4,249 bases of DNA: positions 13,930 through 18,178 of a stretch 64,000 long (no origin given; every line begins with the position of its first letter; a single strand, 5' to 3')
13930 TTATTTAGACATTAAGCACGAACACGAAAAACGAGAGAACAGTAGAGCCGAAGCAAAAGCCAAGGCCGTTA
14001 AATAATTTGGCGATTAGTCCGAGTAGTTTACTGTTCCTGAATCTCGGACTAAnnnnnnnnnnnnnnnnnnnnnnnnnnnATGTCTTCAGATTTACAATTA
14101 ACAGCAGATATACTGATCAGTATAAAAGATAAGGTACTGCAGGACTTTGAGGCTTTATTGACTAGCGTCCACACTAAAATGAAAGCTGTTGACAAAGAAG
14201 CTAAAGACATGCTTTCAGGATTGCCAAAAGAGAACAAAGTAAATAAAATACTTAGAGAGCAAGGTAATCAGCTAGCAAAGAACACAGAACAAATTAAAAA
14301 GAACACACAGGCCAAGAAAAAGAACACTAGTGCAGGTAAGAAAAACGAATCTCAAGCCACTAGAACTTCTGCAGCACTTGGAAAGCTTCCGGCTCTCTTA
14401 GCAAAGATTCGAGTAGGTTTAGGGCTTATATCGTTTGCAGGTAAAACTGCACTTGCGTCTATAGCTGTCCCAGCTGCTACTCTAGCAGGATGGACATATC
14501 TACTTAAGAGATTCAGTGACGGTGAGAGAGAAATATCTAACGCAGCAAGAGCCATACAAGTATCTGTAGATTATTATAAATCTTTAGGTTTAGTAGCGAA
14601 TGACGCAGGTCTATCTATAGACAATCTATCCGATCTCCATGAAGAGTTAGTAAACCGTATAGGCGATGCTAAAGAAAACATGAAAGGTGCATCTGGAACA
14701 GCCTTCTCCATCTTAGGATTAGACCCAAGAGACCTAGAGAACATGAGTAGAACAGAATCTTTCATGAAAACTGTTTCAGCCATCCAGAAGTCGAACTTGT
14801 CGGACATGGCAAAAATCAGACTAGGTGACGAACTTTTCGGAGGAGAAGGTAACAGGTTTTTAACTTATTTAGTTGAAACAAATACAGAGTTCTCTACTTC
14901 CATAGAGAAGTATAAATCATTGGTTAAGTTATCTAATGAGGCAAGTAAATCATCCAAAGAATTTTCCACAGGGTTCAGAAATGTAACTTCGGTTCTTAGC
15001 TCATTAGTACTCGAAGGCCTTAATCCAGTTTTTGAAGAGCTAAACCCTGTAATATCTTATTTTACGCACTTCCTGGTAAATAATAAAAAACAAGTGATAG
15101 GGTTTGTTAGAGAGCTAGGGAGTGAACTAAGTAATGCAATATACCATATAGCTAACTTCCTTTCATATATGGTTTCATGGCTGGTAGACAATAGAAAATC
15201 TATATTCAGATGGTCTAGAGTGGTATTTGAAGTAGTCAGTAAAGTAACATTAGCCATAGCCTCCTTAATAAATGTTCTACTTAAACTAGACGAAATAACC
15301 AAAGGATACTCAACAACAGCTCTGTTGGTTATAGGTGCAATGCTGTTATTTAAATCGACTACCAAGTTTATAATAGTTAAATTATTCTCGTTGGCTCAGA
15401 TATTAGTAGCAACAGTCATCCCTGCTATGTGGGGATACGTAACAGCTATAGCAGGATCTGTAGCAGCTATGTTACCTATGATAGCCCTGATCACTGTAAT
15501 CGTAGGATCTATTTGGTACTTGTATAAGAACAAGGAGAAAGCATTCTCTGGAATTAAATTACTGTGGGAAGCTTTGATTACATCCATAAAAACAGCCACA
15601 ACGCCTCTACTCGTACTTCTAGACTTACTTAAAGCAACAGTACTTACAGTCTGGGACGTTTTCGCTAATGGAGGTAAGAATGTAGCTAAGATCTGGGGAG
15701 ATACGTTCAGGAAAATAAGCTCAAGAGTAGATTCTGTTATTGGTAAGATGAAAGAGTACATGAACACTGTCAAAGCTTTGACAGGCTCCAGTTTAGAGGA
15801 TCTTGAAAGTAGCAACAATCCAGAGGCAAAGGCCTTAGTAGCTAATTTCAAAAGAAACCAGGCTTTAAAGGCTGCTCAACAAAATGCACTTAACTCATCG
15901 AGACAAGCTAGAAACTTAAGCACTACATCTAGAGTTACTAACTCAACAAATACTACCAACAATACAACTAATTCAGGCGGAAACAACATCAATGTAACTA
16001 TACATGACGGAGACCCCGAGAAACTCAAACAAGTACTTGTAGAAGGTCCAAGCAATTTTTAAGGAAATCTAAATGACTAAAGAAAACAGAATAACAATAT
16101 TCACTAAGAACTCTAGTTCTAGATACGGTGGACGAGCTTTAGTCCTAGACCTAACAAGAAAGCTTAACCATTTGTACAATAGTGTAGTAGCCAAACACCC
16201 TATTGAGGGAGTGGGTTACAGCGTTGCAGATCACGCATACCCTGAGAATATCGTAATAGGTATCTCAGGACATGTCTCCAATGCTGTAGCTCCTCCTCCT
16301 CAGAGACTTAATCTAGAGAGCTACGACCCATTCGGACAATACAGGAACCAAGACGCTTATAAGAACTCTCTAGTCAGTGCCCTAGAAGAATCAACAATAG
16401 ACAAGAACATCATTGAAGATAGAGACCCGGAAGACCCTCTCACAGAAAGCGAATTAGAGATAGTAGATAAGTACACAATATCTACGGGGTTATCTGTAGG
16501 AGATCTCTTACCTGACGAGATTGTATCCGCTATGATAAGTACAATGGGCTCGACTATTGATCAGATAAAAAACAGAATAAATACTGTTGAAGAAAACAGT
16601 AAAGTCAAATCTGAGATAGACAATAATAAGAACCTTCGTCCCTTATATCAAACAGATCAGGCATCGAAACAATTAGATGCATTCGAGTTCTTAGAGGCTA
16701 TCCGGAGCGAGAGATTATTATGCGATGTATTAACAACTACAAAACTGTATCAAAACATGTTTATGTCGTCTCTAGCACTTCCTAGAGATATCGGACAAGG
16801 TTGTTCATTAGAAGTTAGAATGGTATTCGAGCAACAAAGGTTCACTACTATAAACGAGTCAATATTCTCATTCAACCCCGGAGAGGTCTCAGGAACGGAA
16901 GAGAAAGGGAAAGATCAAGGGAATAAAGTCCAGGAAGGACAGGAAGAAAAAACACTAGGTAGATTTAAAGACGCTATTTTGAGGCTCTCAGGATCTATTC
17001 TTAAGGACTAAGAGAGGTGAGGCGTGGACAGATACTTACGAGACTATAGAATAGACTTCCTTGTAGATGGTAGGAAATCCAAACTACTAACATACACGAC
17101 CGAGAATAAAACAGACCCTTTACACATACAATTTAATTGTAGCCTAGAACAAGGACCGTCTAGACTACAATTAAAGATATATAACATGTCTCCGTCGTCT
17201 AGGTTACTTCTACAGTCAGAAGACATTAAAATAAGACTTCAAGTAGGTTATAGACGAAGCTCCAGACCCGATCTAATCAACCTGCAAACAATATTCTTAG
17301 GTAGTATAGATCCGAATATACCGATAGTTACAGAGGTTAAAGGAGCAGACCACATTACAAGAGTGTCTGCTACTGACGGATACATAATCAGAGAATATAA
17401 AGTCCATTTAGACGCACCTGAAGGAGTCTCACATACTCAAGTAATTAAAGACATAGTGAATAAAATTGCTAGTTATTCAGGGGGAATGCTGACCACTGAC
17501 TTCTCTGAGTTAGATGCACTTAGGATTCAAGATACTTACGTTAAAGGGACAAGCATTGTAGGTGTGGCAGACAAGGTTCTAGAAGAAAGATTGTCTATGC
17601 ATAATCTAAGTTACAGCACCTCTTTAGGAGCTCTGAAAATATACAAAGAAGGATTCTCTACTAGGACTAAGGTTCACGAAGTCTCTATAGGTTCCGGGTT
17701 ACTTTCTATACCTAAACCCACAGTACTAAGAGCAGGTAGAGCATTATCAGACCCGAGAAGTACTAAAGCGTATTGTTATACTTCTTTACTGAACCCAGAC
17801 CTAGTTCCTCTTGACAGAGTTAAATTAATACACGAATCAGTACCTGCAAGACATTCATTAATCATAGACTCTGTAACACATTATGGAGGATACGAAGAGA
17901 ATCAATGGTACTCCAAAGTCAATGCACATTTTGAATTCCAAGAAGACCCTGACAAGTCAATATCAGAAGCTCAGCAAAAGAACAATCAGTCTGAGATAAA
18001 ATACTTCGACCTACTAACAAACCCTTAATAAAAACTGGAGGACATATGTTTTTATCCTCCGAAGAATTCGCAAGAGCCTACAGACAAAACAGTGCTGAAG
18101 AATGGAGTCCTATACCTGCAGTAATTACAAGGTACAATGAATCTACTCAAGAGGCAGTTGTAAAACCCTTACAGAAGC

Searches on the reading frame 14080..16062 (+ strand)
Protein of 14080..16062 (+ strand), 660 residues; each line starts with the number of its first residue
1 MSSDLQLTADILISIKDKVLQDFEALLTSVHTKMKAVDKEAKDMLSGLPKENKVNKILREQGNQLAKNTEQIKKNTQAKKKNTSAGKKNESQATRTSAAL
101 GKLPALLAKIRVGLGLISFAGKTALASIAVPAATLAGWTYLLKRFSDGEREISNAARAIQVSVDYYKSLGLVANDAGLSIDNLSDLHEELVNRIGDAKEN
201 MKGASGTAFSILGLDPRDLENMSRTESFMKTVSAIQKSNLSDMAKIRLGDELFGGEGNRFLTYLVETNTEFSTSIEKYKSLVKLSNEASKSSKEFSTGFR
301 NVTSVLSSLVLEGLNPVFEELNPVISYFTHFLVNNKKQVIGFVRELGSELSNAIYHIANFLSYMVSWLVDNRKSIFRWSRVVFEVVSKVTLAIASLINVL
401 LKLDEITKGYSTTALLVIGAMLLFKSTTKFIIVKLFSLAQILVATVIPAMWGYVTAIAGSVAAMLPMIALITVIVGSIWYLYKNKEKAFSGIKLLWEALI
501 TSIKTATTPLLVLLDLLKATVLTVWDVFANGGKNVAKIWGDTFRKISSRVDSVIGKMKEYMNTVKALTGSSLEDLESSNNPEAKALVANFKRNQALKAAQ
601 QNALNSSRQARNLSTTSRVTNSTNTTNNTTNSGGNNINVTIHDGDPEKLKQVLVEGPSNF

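Call 15: search_protein_families(library=phrogs, proteins=[window:14080-16062:+], max_evalue=0.001)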
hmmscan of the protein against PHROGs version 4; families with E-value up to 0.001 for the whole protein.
window:14080-16062:+ (660 aa): 8 families
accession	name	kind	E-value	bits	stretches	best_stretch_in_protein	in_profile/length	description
phrog_3654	-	unknown function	1.1e-26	95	1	63-393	68-390/577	-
phrog_8125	-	tail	2.7e-19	70.6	1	54-652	9-558/578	tail length tape measure protein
phrog_2854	-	tail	1.8e-17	64.3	1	120-630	48-444/855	tail length tape measure protein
phrog_9483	-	tail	3.7e-12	46.6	1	120-273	40-191/657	tail length tape measure protein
phrog_8462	-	tail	9.3e-12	45.4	1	118-607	45-497/672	tail length tape measure protein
phrog_9388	-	unknown function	3.9e-08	33.5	1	129-386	40-288/615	-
phrog_13674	-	tail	3.3e-06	27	1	68-312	15-262/764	tail length tape measure protein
phrog_10574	-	tail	9e-06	25.7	1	67-263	19-191/640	tail length tape measure protein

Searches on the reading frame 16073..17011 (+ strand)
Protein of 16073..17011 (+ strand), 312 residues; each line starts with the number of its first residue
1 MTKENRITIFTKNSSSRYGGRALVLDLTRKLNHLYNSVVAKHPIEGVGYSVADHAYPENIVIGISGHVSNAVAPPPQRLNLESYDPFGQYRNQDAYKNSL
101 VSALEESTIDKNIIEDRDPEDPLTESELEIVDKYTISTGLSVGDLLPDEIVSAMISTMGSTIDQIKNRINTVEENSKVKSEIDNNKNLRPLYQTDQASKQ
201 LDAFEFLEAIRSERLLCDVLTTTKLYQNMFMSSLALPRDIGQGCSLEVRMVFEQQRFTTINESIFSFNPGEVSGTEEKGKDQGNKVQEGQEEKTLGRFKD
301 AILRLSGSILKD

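Call 15: search_protein_families(library=phrogs, proteins=[window:16073-17011:+], max_evalue=0.001)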
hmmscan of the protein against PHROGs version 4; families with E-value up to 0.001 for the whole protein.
window:16073-17011:+ (312 aa): 2 families
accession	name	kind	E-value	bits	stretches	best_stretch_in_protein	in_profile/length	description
phrog_817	-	tail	6.4e-20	72.5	1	16-291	11-178/200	tail fiber protein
phrog_5197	-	unknown function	2.2e-05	24.8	1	201-291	136-231/295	-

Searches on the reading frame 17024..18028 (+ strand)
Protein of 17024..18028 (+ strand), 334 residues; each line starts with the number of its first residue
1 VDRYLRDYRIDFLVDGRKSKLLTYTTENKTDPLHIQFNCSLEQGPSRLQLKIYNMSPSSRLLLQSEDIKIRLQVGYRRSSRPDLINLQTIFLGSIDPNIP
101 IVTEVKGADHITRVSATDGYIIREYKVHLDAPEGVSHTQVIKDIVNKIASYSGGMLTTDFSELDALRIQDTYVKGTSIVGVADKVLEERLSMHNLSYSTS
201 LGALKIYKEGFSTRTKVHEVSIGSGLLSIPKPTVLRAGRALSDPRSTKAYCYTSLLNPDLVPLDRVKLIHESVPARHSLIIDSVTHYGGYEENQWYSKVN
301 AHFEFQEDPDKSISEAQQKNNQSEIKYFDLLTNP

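Call 15: search_protein_families(library=phrogs, proteins=[window:17024-18028:+], max_evalue=0.001)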
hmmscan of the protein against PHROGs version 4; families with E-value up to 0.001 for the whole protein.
window:17024-18028:+ (334 aa): 2 families
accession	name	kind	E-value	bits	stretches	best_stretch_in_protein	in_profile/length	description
phrog_196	-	tail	4e-34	119.1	1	3-322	84-380/536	baseplate hub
phrog_38154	-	unknown function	9.9e-08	32.7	1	3-149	4-138/159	-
